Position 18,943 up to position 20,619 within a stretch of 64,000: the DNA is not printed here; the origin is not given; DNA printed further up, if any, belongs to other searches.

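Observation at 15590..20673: Prophage operon coupling a Na+/solute symporter to two PAPS-reductase-like/ParB-like pairs: candidate uncharacterised modification system with its own importer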

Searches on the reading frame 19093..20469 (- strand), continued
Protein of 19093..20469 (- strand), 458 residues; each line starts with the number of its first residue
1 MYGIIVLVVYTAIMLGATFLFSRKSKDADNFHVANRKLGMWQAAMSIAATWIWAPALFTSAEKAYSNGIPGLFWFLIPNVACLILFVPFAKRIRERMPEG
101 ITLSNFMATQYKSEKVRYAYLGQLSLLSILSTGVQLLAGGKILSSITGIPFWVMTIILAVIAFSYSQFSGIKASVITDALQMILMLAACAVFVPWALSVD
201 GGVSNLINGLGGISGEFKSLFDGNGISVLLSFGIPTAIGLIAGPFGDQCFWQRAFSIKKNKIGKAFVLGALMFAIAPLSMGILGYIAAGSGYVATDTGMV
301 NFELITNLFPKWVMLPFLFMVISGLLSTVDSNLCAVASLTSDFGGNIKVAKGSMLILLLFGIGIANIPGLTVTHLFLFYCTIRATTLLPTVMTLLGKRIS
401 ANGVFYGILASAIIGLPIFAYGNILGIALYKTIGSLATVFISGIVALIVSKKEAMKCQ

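Call 19: find_related_loci(query=window:19093-20469:-, collection=viral_contigs, flank=8000)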
Query window:19093-20469:- (458 aa) in viral_contigs; peptide patterns used: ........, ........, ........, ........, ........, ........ (x = any residue, [..] = any of these).
164 stretches matched a pattern; 163 encode a relative of the query (tblastn E <= 1e-3); the best 80 are kept; 80 distinct loci.
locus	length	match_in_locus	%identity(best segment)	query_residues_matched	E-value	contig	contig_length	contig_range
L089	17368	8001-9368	78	1-456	0e+0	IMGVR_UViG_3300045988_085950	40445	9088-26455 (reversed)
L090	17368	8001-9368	78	1-456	0e+0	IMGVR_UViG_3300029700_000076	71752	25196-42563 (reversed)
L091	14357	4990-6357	78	1-456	0e+0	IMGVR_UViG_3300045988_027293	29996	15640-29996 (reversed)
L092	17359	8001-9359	78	1-453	0e+0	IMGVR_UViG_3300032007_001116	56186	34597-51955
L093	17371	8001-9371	77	1-457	0e+0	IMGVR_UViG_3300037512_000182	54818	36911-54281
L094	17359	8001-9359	77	1-453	0e+0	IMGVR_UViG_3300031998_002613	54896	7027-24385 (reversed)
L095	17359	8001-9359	77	1-453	0e+0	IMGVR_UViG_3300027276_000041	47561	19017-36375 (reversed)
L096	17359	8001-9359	77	1-453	0e+0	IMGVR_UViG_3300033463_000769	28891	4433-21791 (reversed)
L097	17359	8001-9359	69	1-453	0e+0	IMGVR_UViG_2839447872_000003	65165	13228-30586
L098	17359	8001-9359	69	1-453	0e+0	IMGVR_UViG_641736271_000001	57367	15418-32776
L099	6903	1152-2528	66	1-457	0e+0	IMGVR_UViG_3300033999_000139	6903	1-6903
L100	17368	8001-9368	66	1-456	0e+0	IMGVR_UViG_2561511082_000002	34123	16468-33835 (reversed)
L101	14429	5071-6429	68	1-453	0e+0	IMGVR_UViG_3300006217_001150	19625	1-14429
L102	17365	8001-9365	66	1-456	0e+0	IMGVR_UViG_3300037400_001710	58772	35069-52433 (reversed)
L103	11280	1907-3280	67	1-456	0e+0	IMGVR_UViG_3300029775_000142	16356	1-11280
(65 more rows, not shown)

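Call 29: search_solved_structures(query=window:19093-20469:-, max_evalue=0.01)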
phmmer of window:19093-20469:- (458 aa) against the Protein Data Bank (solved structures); distinct sequences matched with E-value up to 0.01: 9.
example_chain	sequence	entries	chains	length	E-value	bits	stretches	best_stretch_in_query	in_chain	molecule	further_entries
9vim_A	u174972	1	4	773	2.6e-12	49.7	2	25-193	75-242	Urea-proton symporter DUR3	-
9rws_A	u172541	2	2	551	1.5e-09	40.6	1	6-413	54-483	Solute carrier family 5 (High affinity choline transporter), member 7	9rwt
9j7c_A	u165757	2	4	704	1.4e-08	37.4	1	19-193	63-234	Urea-proton symporter DUR3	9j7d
9x5u_A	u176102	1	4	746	1.5e-08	37.3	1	19-193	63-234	Urea-proton symporter DUR3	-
9zfl_A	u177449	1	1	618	1.6e-07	34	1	2-207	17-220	Sodium/iodide cotransporter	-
7uuy_A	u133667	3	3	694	2.3e-07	33.4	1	2-207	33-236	Sodium/iodide cotransporter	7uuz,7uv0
7sl9_A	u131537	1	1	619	5e-06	29.1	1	8-209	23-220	Sodium-coupled monocarboxylate transporter 1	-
26va_A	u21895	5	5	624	2.8e-05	26.6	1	29-201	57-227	Sodium-dependent multivitamin transporter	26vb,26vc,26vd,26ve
2xq2_A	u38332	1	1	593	3.1e-05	26.4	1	4-289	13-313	SODIUM/GLUCOSE COTRANSPORTER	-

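Call 39: search_protein_families(library=padloc, proteins=[window:19093-20469:-], max_evalue=0.01)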
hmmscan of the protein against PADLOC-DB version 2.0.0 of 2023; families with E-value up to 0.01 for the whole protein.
window:19093-20469:- (458 aa): 0 families

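Call 40: search_protein_families(library=pfam, proteins=[L026:10173-10766:+, L026:7256-7834:+, L026:13083-14024:+, L026:14008-15510:+], max_evalue=0.01)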
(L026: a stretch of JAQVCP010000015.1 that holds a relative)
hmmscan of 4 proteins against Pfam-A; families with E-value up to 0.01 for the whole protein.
L026:10173-10766:+ (197 aa): 2 families
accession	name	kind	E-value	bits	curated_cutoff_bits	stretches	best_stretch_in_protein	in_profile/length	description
PF13522.11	GATase_6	-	3.4e-11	43.7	27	1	64-169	10-120/130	Glutamine amidotransferase domain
PF13537.11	GATase_7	-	3.2e-08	34.1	25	1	79-174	7-112/123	Glutamine amidotransferase domain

L026:7256-7834:+ (192 aa): 0 families

L026:13083-14024:+ (313 aa): 1 family
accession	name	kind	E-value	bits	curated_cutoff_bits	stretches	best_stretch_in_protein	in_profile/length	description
PF10668.15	Phage_terminase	-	3.8e-11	43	22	1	41-94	4-59/67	Phage terminase small subunit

L026:14008-15510:+ (500 aa): 2 families
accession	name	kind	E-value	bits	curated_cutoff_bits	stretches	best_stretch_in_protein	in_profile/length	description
PF13245.12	AAA_19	-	1.1e-06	29.2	25.1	1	42-189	1-126/134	AAA domain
PF04466.19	Terminase_3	-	0.0021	18.1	23.2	1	60-246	10-201/201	Phage terminase large subunit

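Call 67: search_protein_representatives(protein=window:19093-20469:-)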
Query: 458 residues. Proteins with E-value up to 0.001 (for the whole library): 2518; up to 1e-10: 687; up to 1e-30: 250. The best 150 are listed.
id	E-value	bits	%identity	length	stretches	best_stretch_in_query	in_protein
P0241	1.8e-130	452.4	61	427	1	2-328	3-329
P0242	3.3e-127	441.6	48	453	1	1-443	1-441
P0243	2.9e-126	438.5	61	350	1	1-338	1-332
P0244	5.1e-126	437.7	51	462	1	4-451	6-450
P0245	1.4e-123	429.6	59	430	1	1-331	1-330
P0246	6.9e-123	427.4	58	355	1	104-455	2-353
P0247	3.9e-115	401.8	47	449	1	6-451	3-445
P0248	7.6e-115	400.9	49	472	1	10-446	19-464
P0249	7.4e-111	387.7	50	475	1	27-449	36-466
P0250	1.3e-108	380.3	44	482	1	3-451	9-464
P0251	2.2e-108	379.6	46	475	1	17-455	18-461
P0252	1.8e-107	376.6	46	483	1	3-446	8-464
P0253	2.2e-106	373.0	45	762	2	2-341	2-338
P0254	3.3e-105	369.1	43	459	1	7-453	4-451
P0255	1.5e-103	363.6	46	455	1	6-453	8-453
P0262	1.4e-99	350.6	40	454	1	1-448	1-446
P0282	1.0e-88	314.8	39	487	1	5-447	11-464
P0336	1.8e-65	238.2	33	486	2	5-341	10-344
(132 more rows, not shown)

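Call 68: find_encoding_contigs(protein=P0262, flank=6000, max_places=3)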
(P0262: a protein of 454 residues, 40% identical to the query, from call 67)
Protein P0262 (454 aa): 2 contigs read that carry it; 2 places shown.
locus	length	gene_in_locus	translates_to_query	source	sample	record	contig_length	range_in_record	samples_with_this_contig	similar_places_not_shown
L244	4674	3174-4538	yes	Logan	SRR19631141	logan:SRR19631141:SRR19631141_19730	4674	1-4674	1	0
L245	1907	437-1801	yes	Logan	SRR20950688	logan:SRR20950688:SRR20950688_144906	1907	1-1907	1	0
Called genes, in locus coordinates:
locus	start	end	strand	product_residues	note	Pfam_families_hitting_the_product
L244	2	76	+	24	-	?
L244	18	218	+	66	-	PF12844:HTH_19, PF13560:HTH_31 (weak), PF01381:HTH_3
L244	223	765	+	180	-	PF01381:HTH_3, PF12844:HTH_19 (weak), PF13560:HTH_31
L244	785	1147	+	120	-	PF09643:YopX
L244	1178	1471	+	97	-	PF26096:DUF8033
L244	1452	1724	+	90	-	PF07659:DUF1599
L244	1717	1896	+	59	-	-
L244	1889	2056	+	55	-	-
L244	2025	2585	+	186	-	-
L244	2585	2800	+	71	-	-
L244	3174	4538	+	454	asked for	PF00474:SSF, PF01566:Nramp (weak)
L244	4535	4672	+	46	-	?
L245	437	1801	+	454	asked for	PF00474:SSF, PF01566:Nramp (weak)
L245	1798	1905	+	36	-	?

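Call 69: find_encoding_contigs(protein=P0336, flank=6000, max_places=3)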
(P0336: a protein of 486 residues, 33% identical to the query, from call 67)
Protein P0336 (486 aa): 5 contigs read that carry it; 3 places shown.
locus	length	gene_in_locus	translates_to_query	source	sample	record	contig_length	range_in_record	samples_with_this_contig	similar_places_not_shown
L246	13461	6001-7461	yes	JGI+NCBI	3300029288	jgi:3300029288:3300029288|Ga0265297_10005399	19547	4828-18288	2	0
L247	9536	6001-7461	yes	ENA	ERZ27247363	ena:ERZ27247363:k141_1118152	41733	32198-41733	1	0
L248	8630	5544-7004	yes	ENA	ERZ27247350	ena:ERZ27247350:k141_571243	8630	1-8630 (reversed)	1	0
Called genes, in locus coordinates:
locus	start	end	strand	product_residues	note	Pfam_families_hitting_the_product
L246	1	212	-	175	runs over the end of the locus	-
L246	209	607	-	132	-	PF09945:DUF2177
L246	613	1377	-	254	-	-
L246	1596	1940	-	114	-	-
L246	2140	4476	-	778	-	PF01326:PPDK_N, PF00391:PEP-utilizers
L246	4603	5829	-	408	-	PF00587:tRNA-synt_2b, PF03129:HGTP_anticodon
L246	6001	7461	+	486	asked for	PF00474:SSF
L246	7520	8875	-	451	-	PF27533:CapK_C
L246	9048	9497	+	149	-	PF01797:Y1_Tnp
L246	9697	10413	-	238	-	-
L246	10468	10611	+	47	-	-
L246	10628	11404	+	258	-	PF01978:TrmB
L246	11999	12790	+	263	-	PF23343:REP_ORF2-G2P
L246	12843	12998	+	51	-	-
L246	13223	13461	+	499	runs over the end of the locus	PF00239:Resolvase, PF07508:Recombinase, PF13408:Zn_ribbon_recom (weak)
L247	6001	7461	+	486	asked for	PF00474:SSF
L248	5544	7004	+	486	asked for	PF00474:SSF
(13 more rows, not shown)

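Call 70: find_encoding_contigs(protein=P0250, flank=6000, max_places=3)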
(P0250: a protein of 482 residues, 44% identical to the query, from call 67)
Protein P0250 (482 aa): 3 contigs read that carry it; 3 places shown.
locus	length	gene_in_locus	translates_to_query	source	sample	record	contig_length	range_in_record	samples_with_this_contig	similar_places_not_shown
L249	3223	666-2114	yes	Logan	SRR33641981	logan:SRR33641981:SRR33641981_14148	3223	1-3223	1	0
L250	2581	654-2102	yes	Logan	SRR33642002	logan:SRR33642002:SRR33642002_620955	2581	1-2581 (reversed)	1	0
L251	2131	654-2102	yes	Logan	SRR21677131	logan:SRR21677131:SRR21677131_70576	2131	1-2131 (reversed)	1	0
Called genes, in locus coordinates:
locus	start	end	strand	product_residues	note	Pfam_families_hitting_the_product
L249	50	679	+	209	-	-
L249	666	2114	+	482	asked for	PF00474:SSF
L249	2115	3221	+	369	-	?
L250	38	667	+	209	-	-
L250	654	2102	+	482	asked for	PF00474:SSF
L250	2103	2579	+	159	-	?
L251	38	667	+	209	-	-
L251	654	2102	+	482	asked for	PF00474:SSF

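Call 71: find_encoding_contigs(protein=P0282, flank=6000, max_places=3)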
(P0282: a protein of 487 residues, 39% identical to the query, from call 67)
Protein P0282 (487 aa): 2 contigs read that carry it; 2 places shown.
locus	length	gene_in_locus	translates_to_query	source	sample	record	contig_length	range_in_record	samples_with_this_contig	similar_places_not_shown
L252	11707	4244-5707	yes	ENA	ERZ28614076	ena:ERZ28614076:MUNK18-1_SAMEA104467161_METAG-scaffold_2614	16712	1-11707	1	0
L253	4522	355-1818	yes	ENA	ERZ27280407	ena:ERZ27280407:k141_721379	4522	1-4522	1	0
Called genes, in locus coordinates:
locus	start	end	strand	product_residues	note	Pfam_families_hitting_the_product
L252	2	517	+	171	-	?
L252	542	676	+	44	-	-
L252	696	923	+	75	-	-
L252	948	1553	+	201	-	-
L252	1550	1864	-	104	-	-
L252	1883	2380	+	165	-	PF00436:SSB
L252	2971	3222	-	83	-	-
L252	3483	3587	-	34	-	-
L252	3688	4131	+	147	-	-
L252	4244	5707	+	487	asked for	PF00474:SSF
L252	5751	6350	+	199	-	-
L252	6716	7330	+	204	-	-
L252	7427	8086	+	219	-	PF02195:ParB_N (weak)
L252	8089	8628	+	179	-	PF02195:ParB_N (weak)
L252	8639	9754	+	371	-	-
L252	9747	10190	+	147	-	PF20901:Sf6_terminase (faint)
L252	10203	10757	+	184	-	-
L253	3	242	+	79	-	?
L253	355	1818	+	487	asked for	PF00474:SSF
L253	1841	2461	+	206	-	-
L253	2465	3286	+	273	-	PF01507:PAPS_reduct (faint)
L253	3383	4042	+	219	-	PF02195:ParB_N (weak)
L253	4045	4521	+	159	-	?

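Call 73: search_protein_families(library=pfam, proteins=[L252:5751-6350:+, L252:6716-7330:+, L252:8639-9754:+, L253:1841-2461:+, L253:2465-3286:+, L249:50-679:+, L249:2115-3221:+, L252:7427-8086:+, L252:8089-8628:+], max_evalue=0.1)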
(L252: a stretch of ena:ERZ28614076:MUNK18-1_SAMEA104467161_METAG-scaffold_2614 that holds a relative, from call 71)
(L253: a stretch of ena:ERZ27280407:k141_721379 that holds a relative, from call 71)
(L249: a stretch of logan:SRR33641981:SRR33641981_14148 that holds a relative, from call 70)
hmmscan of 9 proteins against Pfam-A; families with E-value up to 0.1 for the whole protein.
L252:5751-6350:+ (199 aa): 0 families

L252:6716-7330:+ (204 aa): 1 family
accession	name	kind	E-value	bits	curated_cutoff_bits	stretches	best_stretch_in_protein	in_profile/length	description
PF01507.26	PAPS_reduct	-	0.00015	22.3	22.5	1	41-139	62-156/175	Phosphoadenosine phosphosulfate reductase domain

L252:8639-9754:+ (371 aa): 2 families
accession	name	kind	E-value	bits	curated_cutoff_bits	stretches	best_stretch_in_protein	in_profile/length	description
PF01507.26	PAPS_reduct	-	0.0048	17.4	22.5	0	31-81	4-47/175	Phosphoadenosine phosphosulfate reductase domain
PF01182.26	Glucosamine_iso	-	0.04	14.2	27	0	13-76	12-75/225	Glucosamine-6-phosphate isomerases/6-phosphogluconolactonase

L253:1841-2461:+ (206 aa): 0 families

L253:2465-3286:+ (273 aa): 1 family
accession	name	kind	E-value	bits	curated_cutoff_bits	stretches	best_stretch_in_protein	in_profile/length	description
PF01507.26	PAPS_reduct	-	2.1e-05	25.1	22.5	1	57-205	6-153/175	Phosphoadenosine phosphosulfate reductase domain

L249:50-679:+ (209 aa): 1 family
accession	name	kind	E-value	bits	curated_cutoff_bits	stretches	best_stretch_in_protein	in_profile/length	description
PF02195.25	ParB_N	-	0.02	15.4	26.3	1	6-73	3-75/95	ParB N-terminal domain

L249:2115-3221:+ (369 aa): 2 families
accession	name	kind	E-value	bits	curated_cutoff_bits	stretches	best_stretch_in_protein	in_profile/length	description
PF11922.13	DUF3440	-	9.8e-13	48.7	25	1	231-313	1-82/182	Domain of unknown function (DUF3440)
PF01507.26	PAPS_reduct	-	7.5e-11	42.8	22.5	1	32-225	2-161/175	Phosphoadenosine phosphosulfate reductase domain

L252:7427-8086:+ (219 aa): 3 families
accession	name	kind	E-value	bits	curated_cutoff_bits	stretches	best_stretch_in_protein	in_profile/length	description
PF02195.25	ParB_N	-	0.00088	19.7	26.3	1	15-75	4-69/95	ParB N-terminal domain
PF24463.1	DUF7577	-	0.053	13.6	28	1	208-217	3-12/27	Domain of unknown function (DUF7577)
PF01220.24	DHquinase_II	-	0.072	13.3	23.3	0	70-123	9-62/138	Dehydroquinase class II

L252:8089-8628:+ (179 aa): 5 families
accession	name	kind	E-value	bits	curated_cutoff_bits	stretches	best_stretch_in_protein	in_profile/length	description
PF02195.25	ParB_N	-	1e-05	25.9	26.3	1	24-101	5-82/95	ParB N-terminal domain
PF01527.26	HTH_Tnp_1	-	0.011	16.3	24.1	1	126-154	14-42/75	Transposase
PF02796.21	HTH_7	-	0.011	16.2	23.8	1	131-154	17-40/45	Helix-turn-helix domain of resolvase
PF18885.6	DUF5648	-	0.017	15.8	25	1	111-173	5-69/134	Domain of unknown function (DUF5648)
PF01381.28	HTH_3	-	0.053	14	23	1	139-160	2-23/55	Helix-turn-helix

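Call 74: search_protein_families(library=phrogs, proteins=[L252:5751-6350:+, L252:6716-7330:+, L252:8639-9754:+, L253:1841-2461:+, L253:2465-3286:+, L249:50-679:+, L249:2115-3221:+, L252:4244-5707:+], max_evalue=0.001)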
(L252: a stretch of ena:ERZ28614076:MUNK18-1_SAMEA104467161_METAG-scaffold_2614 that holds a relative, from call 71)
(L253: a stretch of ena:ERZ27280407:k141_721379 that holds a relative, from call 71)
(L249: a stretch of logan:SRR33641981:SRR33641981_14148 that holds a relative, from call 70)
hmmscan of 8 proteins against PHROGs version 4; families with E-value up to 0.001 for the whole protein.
L252:5751-6350:+ (199 aa): 0 families

L252:6716-7330:+ (204 aa): 1 family
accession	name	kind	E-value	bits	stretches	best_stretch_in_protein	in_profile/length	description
phrog_424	-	moron, auxiliary metabolic gene and host takeover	0.00097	19.2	0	79-185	266-369/460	phosphoadenosine phosphosulfate reductase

L252:8639-9754:+ (371 aa): 2 families
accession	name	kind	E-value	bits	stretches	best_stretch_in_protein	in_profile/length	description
phrog_2302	-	moron, auxiliary metabolic gene and host takeover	2.5e-63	215.3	1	3-327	4-337/381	phosphoadenosine phosphosulfate reductase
phrog_424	-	moron, auxiliary metabolic gene and host takeover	0.00079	19.5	0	31-211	165-318/460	phosphoadenosine phosphosulfate reductase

L253:1841-2461:+ (206 aa): 0 families

L253:2465-3286:+ (273 aa): 1 family
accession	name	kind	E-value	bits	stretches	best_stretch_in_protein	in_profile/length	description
phrog_424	-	moron, auxiliary metabolic gene and host takeover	9.4e-07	29.1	1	38-253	146-368/460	phosphoadenosine phosphosulfate reductase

L249:50-679:+ (209 aa): 13 families
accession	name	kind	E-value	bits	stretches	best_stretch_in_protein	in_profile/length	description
phrog_620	-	DNA, RNA and nucleotide metabolism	7.7e-30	105.6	1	2-129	5-130/217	ParB-like partition protein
phrog_498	-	other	3e-28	99.7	1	5-129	34-159/633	DNA methyltransferase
phrog_8071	-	DNA, RNA and nucleotide metabolism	5.1e-25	89.5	1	2-113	3-113/389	ParB-like partition protein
phrog_940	-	DNA, RNA and nucleotide metabolism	5.5e-21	76.2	1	1-129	1-123/388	nuclease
phrog_15396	-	DNA, RNA and nucleotide metabolism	1.4e-20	75.2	1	4-126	2-123/258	ParB-like partition nuclease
phrog_723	-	DNA, RNA and nucleotide metabolism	9e-19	69.1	1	3-120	10-129/223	ParB-like partition protein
phrog_930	-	DNA, RNA and nucleotide metabolism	7.8e-14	53.1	1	1-125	2-124/223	ParB-like partition protein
phrog_18056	-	DNA, RNA and nucleotide metabolism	1.1e-10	42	1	5-102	2-97/387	ParB-like partition nuclease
phrog_9353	-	unknown function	9.5e-05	23.4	1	10-131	15-142/245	-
phrog_4715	-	DNA, RNA and nucleotide metabolism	0.00034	20.1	1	7-80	148-226/630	ParB-like partition protein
phrog_3951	-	unknown function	0.00042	20.9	1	2-71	14-91/301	-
phrog_3264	-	DNA, RNA and nucleotide metabolism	0.00074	20.2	1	2-72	45-118/337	ParB-like partition protein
phrog_5475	-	unknown function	0.00092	19.1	0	8-79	5-75/458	-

L249:2115-3221:+ (369 aa): 3 families
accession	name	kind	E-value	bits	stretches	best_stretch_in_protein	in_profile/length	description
phrog_2302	-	moron, auxiliary metabolic gene and host takeover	2.6e-91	307.4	1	8-316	6-314/381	phosphoadenosine phosphosulfate reductase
phrog_15645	-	unknown function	3e-16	60.8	1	199-314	2-119/202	-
phrog_424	-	moron, auxiliary metabolic gene and host takeover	1.5e-15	58.1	1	14-299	145-381/460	phosphoadenosine phosphosulfate reductase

L252:4244-5707:+ (487 aa): 1 family
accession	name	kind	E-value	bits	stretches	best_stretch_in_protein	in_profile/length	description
phrog_20720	-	unknown function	2.8e-103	347.2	1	12-465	6-450/460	-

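Call 79: search_protein_families(library=ncbifam, proteins=[L252:5751-6350:+, L253:1841-2461:+], max_evalue=1)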
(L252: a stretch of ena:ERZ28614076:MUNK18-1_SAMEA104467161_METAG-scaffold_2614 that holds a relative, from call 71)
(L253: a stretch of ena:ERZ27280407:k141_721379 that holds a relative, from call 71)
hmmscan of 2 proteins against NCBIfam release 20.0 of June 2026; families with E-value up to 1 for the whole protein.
L252:5751-6350:+ (199 aa): 0 families

L253:1841-2461:+ (206 aa): 0 families

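Call 104: predict_structure(alignment_id=A4)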
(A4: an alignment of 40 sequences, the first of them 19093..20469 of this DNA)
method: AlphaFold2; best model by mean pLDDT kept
length: 458 residues; sequences in the alignment: 40
mean_pLDDT: 87.5   pTM: 0.87
mean pLDDT of the five models: 87.5, 86.7, 86.5, 86.5, 84.6
residues with pLDDT >= 90: 220; 70-90: 219; 50-70: 19; < 50: 0
segments of 3 or more residues with pLDDT < 50: none
pLDDT, mean of each block of 10 residues (from residue 1): 80 84 72 84 88 70 89 89 93 91 95 96 94 88 85 93 85 84 87 90 93 90 87 81 88 92 94 90 91 68 78 80 84 93 88 95 89 79 92 93 96 92 86 90 95 82
secondary structure, 60 per line:
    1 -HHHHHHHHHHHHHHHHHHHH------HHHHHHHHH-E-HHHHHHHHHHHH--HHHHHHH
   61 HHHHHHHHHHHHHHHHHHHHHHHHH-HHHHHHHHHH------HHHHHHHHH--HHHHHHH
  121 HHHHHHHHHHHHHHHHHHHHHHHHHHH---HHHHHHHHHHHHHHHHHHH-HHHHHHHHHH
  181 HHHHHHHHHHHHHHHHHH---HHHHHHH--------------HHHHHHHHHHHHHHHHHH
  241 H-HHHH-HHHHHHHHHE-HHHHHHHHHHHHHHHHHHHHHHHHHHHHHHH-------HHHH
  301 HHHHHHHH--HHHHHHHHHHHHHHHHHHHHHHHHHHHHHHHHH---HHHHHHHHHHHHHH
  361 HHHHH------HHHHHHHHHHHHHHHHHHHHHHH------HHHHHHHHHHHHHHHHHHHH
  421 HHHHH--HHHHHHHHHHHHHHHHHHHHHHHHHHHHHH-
elements in order: H2-21 H28-36 H40-51 H54-85 H87-96 H103-111 H114-147 H151-169 H171-198 H202-208 H223-241 H243-246 H248-256 H259-289 H297-308 H311-343 H347-365 H372-394 H401-425 H428-457
